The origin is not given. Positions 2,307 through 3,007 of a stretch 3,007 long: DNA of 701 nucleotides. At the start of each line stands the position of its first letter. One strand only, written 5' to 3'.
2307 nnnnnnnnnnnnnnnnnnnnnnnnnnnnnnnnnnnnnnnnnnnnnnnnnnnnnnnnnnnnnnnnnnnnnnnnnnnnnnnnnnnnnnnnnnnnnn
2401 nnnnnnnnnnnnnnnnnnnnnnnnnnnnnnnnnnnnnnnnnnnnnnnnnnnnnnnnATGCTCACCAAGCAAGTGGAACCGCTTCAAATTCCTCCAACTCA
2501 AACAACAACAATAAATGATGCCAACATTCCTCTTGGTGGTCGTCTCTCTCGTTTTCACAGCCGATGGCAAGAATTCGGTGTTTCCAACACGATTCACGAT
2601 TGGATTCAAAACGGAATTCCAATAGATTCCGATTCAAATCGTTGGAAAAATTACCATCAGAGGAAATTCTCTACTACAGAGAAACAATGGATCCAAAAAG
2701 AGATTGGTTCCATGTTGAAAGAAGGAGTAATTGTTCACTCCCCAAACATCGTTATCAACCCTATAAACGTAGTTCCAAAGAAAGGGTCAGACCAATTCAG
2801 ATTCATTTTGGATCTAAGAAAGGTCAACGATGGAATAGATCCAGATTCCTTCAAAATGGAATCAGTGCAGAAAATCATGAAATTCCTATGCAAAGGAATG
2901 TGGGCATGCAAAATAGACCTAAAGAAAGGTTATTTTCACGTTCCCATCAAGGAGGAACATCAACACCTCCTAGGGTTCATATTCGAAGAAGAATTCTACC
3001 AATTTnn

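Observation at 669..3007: Candidate tyrosine-recombinase retroelement (DIRS/Ngaro/PAT-like): YR + gag-like + RT on one strand with no protease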

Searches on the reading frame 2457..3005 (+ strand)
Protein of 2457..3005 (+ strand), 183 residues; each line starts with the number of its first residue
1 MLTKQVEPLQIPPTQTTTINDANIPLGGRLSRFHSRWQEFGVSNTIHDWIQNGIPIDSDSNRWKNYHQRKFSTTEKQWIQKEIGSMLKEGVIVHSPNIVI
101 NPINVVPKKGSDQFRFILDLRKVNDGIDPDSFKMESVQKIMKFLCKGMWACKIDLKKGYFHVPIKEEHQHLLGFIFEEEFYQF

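Call 16: find_homologous_proteins(query=window:2457-3005:+, max_evalue=0.001)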
Query seq(183 aa) (183 aa): 4 proteins with E <= 0.001 among 16 candidates.
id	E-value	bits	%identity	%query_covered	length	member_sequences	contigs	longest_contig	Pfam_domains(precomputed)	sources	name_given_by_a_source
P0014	1.4e-85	304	75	98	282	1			PF00078.33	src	-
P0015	2.4e-62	228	65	83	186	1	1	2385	-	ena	-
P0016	5.4e-38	149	63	63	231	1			PF00078.33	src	-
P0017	7.5e-18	83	60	38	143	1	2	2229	PF00078.33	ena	-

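Call 85: search_protein_representatives(protein=P0014)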
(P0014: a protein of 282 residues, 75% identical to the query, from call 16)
Query: 282 residues. Proteins with E-value up to 0.001 (for the whole library): 45885; up to 1e-10: 13675; up to 1e-30: 100. The best 150 are listed.
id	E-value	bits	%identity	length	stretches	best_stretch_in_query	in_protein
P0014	3.3e-188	640.0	100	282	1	1-282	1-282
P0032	1.3e-91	323.1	69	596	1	73-280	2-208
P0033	8.3e-62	225.3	31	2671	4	100-269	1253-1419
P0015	3.2e-61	223.4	58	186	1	10-193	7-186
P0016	2.3e-60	220.6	55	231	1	98-280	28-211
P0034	2.6e-47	177.8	59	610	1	124-256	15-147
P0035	1.4e-46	175.3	53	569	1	127-280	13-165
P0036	5.2e-43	163.6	31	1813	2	99-271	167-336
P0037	1.5e-41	158.8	32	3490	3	108-277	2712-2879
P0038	3.3e-41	157.7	32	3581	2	99-270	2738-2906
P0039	5.9e-41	156.9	30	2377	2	99-269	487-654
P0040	2.0e-40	155.1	34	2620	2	102-253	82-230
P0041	3.9e-40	154.2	29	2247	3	106-253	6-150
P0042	4.1e-40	154.2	40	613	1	56-257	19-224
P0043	5.9e-40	153.6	30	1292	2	94-280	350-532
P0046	3.0e-39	151.3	36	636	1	46-272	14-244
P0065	1.1e-34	136.3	36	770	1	56-281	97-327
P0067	1.3e-34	136.1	37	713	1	53-277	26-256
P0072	2.9e-34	135.0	37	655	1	55-257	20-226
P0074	5.2e-34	134.1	38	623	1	57-281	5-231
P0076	6.8e-34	133.7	32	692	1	55-278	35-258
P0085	4.4e-33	131.1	38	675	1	56-280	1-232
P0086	5.7e-33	130.7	38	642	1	57-258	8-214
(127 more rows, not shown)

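Call 86: search_protein_families(library=pfam, proteins=[P0042, P0046, P0067, P0072, P0074, P0085, P0086, P0065, P0076, P0036], max_evalue=0.001)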
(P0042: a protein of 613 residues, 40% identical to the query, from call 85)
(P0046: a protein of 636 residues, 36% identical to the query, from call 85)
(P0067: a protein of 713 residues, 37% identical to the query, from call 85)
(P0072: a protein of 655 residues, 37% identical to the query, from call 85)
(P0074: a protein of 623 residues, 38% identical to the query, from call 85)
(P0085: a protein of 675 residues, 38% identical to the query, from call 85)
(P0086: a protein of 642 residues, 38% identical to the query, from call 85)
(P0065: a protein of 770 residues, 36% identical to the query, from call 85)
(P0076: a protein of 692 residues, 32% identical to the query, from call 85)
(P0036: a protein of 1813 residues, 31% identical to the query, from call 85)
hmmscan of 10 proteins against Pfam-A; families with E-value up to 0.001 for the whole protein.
P0042 (613 aa): 3 families
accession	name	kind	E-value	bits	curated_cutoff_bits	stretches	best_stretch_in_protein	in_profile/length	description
PF00078.32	RVT_1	-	1.5e-25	90.6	29.6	1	101-267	1-205/205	Reverse transcriptase (RNA-dependent DNA polymerase)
PF05869.16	Dam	-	2.1e-07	31.2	28.1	1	505-579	11-81/169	DNA N-6-adenine-methyltransferase (Dam)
PF00680.25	RdRP_1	-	0.00073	18.9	23.9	0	196-280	324-403/450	Viral RNA-dependent RNA polymerase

P0046 (636 aa): 2 families
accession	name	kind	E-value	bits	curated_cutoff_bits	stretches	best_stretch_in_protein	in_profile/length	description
PF00078.32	RVT_1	-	9.9e-23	81.4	29.6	1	115-271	9-205/205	Reverse transcriptase (RNA-dependent DNA polymerase)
PF05869.16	Dam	-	0.0003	20.9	28.1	1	507-609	18-118/169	DNA N-6-adenine-methyltransferase (Dam)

P0067 (713 aa): 2 families
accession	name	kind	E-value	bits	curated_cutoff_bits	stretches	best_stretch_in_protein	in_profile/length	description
PF00078.32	RVT_1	-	9.6e-24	84.7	29.6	1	118-279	3-205/205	Reverse transcriptase (RNA-dependent DNA polymerase)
PF13456.12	RVT_3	-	4.7e-05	23.7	21.6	1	419-507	37-122/123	Reverse transcriptase-like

P0072 (655 aa): 1 family
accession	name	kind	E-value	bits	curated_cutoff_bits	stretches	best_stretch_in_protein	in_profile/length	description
PF00078.32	RVT_1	-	2.1e-22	80.3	29.6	1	104-269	1-205/205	Reverse transcriptase (RNA-dependent DNA polymerase)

P0074 (623 aa): 3 families
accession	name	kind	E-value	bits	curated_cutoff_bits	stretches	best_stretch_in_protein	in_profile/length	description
PF00078.32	RVT_1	-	3.1e-26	92.8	29.6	1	87-250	1-205/205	Reverse transcriptase (RNA-dependent DNA polymerase)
PF05869.16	Dam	-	0.00041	20.5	28.1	1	484-561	12-83/169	DNA N-6-adenine-methyltransferase (Dam)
PF12237.13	PCIF1_WW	-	0.00073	19.6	31.1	0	482-573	45-146/176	Phosphorylated CTD interacting factor 1 WW domain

P0085 (675 aa): 1 family
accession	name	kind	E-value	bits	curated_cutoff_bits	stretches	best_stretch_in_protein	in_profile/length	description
PF00078.32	RVT_1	-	5e-25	88.9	29.6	1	90-249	2-202/205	Reverse transcriptase (RNA-dependent DNA polymerase)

P0086 (642 aa): 1 family
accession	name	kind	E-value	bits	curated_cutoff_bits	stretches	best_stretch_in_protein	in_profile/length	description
PF00078.32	RVT_1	-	2e-19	70.6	29.6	1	92-256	1-204/205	Reverse transcriptase (RNA-dependent DNA polymerase)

P0065 (770 aa): 1 family
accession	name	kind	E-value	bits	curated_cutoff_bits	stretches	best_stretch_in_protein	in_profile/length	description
PF00078.32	RVT_1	-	3.1e-23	83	29.6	1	183-343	1-202/205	Reverse transcriptase (RNA-dependent DNA polymerase)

P0076 (692 aa): 2 families
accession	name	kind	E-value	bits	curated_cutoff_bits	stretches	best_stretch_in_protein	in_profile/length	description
PF00078.32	RVT_1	-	2.4e-18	67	29.6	1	117-279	2-204/205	Reverse transcriptase (RNA-dependent DNA polymerase)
PF05869.16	Dam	-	5.1e-06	26.7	28.1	1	552-611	10-69/169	DNA N-6-adenine-methyltransferase (Dam)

P0036 (1813 aa): 8 families
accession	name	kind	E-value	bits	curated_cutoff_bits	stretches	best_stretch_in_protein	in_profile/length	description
PF00078.32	RVT_1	-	6.9e-77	258.2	29.6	2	204-364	1-205/205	Reverse transcriptase (RNA-dependent DNA polymerase)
PF17919.7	RT_RNaseH_2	-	4.1e-63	210.1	29.8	2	1328-1425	1-99/100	RNase H-like domain found in reverse transcriptase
PF17917.7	RT_RNaseH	-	4.1e-56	188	24.8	2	1353-1456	1-105/105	RNase H-like domain found in reverse transcriptase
PF17921.7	Integrase_H2C2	-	3.3e-39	133.2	25.5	2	654-710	2-57/59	Integrase zinc binding domain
PF00665.32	rve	-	1.3e-27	96.5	32.6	2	728-824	4-102/102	Integrase core domain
PF09337.16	zf-H2C2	-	3.8e-10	40.4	25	0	673-707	5-39/39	H2C2 zinc finger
PF03539.19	Spuma_A9PTase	-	8.4e-05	23.2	21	0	1019-1065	106-152/163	Spumavirus aspartic protease (A9)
PF13683.12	rve_3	-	9.2e-05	22.6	26.5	0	817-839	6-28/67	Integrase core domain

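Call 87: list_cluster_members(proteins=[P0042, P0046, P0067, P0072, P0074, P0085, P0086, P0065, P0033, P0036])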
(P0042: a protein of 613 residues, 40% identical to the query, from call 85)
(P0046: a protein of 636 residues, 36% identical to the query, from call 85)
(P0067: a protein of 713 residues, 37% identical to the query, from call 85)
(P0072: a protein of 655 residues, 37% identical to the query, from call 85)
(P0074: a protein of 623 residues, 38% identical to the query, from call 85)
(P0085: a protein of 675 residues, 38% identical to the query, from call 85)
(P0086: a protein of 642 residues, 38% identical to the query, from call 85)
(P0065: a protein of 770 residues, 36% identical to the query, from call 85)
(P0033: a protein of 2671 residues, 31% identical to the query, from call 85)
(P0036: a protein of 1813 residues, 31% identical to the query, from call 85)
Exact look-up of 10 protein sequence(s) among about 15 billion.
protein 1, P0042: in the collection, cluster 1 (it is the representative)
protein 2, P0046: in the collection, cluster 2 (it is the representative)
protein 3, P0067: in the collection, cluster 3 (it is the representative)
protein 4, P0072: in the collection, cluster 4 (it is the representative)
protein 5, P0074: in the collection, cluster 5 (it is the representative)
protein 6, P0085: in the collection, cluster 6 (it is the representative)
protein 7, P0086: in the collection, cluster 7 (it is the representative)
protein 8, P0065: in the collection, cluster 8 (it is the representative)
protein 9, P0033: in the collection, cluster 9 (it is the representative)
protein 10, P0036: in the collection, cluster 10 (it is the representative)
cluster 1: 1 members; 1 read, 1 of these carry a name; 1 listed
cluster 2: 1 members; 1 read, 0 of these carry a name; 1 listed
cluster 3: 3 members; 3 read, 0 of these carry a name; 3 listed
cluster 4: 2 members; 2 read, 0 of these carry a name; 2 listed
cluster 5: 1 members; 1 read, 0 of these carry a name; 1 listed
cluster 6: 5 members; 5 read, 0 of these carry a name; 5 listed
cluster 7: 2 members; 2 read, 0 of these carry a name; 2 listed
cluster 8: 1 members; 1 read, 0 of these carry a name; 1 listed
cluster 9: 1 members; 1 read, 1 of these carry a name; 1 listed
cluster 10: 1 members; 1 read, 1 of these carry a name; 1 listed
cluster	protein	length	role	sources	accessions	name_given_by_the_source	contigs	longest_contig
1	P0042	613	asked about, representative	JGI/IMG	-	hypothetical protein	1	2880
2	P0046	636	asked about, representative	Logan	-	-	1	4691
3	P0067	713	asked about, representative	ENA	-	-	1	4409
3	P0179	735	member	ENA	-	-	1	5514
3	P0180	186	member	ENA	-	-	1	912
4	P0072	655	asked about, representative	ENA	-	-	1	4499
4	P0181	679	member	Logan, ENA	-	-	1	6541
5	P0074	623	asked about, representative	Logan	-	-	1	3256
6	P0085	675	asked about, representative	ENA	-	-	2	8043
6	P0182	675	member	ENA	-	-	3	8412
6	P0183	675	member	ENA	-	-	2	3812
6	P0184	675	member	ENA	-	-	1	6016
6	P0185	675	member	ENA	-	-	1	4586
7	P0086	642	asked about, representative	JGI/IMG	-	-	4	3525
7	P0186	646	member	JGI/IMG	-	-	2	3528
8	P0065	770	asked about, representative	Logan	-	-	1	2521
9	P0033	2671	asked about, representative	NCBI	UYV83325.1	hypothetical protein LAZ67_23000532, partial [Cordylochernes scorpioides]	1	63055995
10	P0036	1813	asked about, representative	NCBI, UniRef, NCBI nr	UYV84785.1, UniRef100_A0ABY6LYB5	K02A2.6-like [Cordylochernes scorpioides] | RNA-directed DNA polymerase n=1 Tax=Cordylochernes scorpioides TaxID=51811 ...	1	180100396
